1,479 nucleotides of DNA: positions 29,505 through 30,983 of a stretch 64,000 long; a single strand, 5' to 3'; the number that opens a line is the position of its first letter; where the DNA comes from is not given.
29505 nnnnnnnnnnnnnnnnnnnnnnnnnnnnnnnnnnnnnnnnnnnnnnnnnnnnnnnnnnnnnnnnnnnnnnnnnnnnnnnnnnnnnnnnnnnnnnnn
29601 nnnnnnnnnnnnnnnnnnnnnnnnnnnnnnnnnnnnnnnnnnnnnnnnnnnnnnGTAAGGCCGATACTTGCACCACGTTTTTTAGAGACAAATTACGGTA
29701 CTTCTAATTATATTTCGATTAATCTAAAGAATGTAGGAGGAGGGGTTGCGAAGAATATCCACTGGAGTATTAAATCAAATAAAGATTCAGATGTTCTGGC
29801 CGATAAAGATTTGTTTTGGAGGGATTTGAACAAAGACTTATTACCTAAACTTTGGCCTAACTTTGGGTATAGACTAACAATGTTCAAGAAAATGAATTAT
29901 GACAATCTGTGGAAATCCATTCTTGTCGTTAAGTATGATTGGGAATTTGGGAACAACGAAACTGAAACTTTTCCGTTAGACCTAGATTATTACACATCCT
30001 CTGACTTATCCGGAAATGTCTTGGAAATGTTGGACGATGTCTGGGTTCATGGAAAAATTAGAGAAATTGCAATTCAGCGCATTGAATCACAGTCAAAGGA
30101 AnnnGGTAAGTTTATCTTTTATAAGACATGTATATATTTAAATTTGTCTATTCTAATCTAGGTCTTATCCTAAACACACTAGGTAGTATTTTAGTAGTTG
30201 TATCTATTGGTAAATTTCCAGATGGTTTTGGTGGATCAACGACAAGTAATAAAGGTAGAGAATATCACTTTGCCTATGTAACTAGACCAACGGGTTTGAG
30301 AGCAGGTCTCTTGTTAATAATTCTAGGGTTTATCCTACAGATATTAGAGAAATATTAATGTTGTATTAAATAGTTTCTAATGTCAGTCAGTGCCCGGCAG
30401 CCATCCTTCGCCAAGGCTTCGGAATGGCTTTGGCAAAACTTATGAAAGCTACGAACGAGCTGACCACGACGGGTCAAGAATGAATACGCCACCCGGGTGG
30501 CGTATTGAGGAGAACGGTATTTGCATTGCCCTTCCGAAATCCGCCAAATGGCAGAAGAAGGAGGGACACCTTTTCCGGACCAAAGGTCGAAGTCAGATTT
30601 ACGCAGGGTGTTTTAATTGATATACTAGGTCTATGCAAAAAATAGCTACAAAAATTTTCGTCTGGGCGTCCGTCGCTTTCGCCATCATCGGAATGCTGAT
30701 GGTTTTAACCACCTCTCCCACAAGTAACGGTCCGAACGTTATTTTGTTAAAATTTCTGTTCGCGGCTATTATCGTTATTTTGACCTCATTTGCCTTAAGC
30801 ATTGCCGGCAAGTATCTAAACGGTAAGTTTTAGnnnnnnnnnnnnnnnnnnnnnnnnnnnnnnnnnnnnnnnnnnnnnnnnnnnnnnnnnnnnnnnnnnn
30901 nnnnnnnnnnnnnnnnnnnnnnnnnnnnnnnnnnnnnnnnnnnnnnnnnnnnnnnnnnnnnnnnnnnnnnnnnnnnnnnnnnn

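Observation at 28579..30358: MvaI/BcnI-family restriction enzyme translationally coupled to an uncharacterised two-TM protein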

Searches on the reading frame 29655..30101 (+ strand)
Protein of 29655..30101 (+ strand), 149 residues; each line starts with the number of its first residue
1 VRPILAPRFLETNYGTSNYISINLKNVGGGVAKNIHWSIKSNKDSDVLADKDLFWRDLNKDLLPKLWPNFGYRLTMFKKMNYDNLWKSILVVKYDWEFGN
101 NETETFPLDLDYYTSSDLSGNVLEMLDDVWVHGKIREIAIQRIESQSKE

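Call 84: predict_structure(alignment_id=A4)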
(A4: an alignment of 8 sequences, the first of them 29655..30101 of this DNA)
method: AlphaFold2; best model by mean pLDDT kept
length: 149 residues; sequences in the alignment: 8
mean_pLDDT: 84.8   pTM: 0.75
mean pLDDT of the five models: 84.8, 83.1, 81.6, 80.8, 79.6
residues with pLDDT >= 90: 74; 70-90: 64; 50-70: 11; < 50: 0
segments of 3 or more residues with pLDDT < 50: none
pLDDT, mean of each block of 10 residues (from residue 1): 90 82 93 95 88 92 93 92 88 86 89 69 72 74 68
secondary structure, 60 per line:
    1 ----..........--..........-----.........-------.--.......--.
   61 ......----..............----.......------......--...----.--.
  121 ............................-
elements in order: E5-14 E17-26 E32-40 E60-66 E71-78 H79-84 E89-95 E102-107 H120-148

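Call 86: fold_search(model_id=the predicted structure, library=pdb)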
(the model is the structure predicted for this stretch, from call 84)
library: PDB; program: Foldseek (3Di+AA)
matches with E <= 10: 1324; with E <= 0.001: 2
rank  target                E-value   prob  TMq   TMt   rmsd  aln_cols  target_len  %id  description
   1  8b5l_v                6.9e-04  1.00  0.45  0.42   6.1       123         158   14  Cryo-EM structure of ribosome-Sec61-TRAP (TRanslocon Associated Protein) translocon complex (released 2023-03-01)
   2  1tza_A                7.8e-04  0.99  0.27  0.30   7.8       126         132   14  X-ray structure of Northeast Structural Genomics Consortium target SoR45 (released 2004-07-27)
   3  5fce_A                1.8e-03  1.00  0.39  0.46   5.1       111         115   15  The crystal structure of the ligand binding region of Serine-glutamate repeat protein A (SgrA) of Enterococcus faecium (released 2016-07-06)
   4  2x41                  2.0e-03  0.94  0.22  0.08   9.0       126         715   13  Structure of beta-glucosidase 3B from Thermotoga neapolitana in complex with glucose (released 2010-02-09)
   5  3abz_C                2.2e-03  0.92  0.22  0.07   9.9       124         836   11  Crystal structure of Se-Met labeled Beta-glucosidase from Kluyveromyces marxianus (released 2010-08-11)
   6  4c47_A                2.4e-03  0.99  0.34  0.28   8.4       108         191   23  Salmonella enterica trimeric lipoprotein SadB (released 2014-01-08)
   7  6r5p_A                2.4e-03  0.77  0.21  0.07  10.0       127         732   15  The crystal structure of Glycoside Hydrolase BglX inactive mutant D286N from P. aeruginosa in complex with glucose (released 2020-04-15)
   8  6r5r_A                2.6e-03  0.82  0.21  0.07   9.9       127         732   15  The crystal structure of Glycoside Hydrolase BglX inactive mutant D286N from P. aeruginosa in complex with cellobiose (released 2020-04-15)
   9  8fk7_A                2.7e-03  1.00  0.33  0.35   5.9       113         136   15  Structure of the Pyrobaculum calidifontis flagellar-like archaeal type IV pilus (released 2023-06-28)
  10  9n9j_6                2.9e-03  1.00  0.41  0.38  16.9       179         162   12  Structure of a GRP94 folding intermediate engaged with a CCDC134- and FKBP11-bound secretory translocon (released 2025-11-19)
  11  2x40                  2.9e-03  0.91  0.22  0.08   8.9       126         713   13  Structure of beta-glucosidase 3B from Thermotoga neapolitana in complex with glycerol (released 2010-02-09)
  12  5fce_B                3.0e-03  1.00  0.39  0.46   5.1       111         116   15  The crystal structure of the ligand binding region of Serine-glutamate repeat protein A (SgrA) of Enterococcus faecium (released 2016-07-06)
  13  7skp_B                3.2e-03  1.00  0.33  0.56   5.1        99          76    9  De novo synthetic protein DIG14 (tetragonal space group) (released 2022-10-12)
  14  8j9f_A                3.4e-03  0.69  0.21  0.07  10.5       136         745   16  Structure of STG-hydrolyzing beta-glucosidase 1 (PSTG1) (released 2024-04-10)
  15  8rjc_5                3.6e-03  0.97  0.31  0.27  15.8       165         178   12  Structure of the rabbit 80S ribosome stalled on a 2-TMD rhodopsin intermediate in complex with Sec61-TRAP, open confor (released 2024-01-24)
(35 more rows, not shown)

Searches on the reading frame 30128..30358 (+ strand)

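Call 3: search_protein_families(library=pfam, proteins=[window:30128-30358:+], max_evalue=0.1)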
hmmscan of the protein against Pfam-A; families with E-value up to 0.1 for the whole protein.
window:30128-30358:+ (76 aa): 0 families

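Call 4: search_protein_families(library=padloc, proteins=[window:30128-30358:+], max_evalue=0.1)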
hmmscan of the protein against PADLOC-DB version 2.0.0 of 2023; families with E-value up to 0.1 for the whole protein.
window:30128-30358:+ (76 aa): 1 family
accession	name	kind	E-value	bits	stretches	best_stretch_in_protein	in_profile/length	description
PDLC01053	Csx1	-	0.048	11.8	1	9-70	9-63/212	TM+CARF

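Call 5: search_protein_families(library=ncbifam, proteins=[window:30128-30358:+], max_evalue=0.1)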
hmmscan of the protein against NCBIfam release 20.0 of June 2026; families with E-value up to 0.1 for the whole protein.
window:30128-30358:+ (76 aa): 1 family
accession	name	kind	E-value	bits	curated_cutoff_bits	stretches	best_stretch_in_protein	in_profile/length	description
TIGR00304.2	TIGR00304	equivalog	0.027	14.3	33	0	58-74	3-19/76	TIGR00304 family membrane protein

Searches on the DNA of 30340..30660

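Call 81: search_rna_families(source=window, start=30340, end=30660, threshold=evalue, max_evalue=1)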
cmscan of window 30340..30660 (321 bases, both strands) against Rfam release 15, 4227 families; matches with E-value up to 1: 0.
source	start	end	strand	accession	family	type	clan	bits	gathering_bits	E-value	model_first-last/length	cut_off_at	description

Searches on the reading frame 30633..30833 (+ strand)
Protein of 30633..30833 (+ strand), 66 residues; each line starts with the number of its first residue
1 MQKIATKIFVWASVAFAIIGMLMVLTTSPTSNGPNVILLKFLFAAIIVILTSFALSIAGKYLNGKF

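Call 3: search_protein_families(library=pfam, proteins=[window:30633-30833:+], max_evalue=0.1)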
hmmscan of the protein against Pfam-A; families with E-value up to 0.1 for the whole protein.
window:30633-30833:+ (66 aa): 0 families

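Call 4: search_protein_families(library=padloc, proteins=[window:30633-30833:+], max_evalue=0.1)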
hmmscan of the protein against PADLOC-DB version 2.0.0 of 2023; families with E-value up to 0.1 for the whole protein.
window:30633-30833:+ (66 aa): 0 families

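Call 5: search_protein_families(library=ncbifam, proteins=[window:30633-30833:+], max_evalue=0.1)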
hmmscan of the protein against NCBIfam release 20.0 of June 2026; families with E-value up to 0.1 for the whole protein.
window:30633-30833:+ (66 aa): 1 family
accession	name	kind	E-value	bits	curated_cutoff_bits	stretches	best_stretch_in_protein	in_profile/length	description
NF041554.1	SA1362_fam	subfamily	0.024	14.8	42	1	7-53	2-47/70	SA1362 family protein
